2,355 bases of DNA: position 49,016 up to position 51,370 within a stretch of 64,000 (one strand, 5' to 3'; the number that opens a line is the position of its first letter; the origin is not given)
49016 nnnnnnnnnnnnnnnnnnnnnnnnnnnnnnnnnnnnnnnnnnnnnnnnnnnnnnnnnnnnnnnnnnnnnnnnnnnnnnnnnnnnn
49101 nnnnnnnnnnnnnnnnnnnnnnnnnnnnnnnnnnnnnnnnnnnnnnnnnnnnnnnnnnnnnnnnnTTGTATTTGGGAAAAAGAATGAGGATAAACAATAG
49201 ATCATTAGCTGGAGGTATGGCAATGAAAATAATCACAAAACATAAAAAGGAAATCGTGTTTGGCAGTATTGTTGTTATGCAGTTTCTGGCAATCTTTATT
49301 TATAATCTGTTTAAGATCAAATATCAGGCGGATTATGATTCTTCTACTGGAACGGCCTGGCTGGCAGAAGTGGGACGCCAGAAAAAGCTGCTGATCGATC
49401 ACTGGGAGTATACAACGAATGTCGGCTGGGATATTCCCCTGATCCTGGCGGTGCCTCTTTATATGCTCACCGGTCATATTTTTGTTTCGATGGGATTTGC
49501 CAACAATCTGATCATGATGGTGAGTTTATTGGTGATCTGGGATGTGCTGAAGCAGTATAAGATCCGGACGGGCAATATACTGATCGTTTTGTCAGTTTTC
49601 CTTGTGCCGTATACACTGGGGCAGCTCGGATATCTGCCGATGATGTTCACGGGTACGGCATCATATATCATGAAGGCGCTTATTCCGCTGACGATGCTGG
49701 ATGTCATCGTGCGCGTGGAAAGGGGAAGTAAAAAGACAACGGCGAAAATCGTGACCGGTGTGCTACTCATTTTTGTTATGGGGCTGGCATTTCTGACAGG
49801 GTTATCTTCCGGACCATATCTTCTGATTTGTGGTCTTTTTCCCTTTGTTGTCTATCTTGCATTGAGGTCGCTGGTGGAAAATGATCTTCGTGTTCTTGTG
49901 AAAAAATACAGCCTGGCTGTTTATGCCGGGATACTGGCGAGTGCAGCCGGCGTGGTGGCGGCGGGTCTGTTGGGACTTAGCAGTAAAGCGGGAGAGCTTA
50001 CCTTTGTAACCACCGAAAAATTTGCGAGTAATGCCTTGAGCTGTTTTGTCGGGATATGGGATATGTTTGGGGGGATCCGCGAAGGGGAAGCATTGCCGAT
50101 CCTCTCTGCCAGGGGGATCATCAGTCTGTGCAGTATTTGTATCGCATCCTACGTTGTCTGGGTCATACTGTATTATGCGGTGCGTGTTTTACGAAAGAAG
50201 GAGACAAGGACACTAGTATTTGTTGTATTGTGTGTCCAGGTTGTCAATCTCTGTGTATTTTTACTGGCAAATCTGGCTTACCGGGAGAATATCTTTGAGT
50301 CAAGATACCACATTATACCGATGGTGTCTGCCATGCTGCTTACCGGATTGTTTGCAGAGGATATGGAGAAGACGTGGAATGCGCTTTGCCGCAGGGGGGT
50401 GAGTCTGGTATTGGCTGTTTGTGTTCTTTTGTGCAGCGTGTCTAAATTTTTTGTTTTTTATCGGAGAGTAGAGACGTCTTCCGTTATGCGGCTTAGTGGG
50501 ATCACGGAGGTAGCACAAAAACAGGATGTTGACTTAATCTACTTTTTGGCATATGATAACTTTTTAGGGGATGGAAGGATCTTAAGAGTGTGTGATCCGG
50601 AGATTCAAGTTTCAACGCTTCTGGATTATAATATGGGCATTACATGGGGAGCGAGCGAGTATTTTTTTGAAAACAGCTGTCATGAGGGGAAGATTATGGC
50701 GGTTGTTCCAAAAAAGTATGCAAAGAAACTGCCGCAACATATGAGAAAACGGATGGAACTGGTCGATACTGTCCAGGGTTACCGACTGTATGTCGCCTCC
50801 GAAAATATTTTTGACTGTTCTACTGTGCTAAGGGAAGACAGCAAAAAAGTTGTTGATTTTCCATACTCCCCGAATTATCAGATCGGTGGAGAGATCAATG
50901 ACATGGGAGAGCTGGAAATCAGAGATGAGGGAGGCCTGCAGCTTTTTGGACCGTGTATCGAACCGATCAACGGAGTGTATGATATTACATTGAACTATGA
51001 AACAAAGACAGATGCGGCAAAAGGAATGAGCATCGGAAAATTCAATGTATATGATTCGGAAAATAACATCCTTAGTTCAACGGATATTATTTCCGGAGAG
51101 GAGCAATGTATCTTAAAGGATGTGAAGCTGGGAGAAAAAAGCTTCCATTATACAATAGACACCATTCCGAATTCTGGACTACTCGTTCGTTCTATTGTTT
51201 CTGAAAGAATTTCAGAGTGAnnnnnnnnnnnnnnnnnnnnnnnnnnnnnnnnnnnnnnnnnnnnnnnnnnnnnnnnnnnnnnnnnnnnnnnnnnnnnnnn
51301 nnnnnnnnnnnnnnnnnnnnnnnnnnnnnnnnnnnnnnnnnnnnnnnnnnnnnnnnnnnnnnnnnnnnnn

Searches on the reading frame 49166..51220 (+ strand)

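Call 30: search_protein_families(library=pfam, proteins=[window:49166-51220:+], max_evalue=0.001)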
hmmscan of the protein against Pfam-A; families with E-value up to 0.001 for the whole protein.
window:49166-51220:+ (684 aa): 0 families

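Call 79: search_protein_families(library=pfam, proteins=[window:49166-51220:+], max_evalue=5)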
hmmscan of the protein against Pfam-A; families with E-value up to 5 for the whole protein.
window:49166-51220:+ (684 aa): 1 family
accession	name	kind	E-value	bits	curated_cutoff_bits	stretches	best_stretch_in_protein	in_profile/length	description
PF16272.10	DUF4925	-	0.12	12.4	28.5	1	625-664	16-55/324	Domain of unknown function (DUF4925)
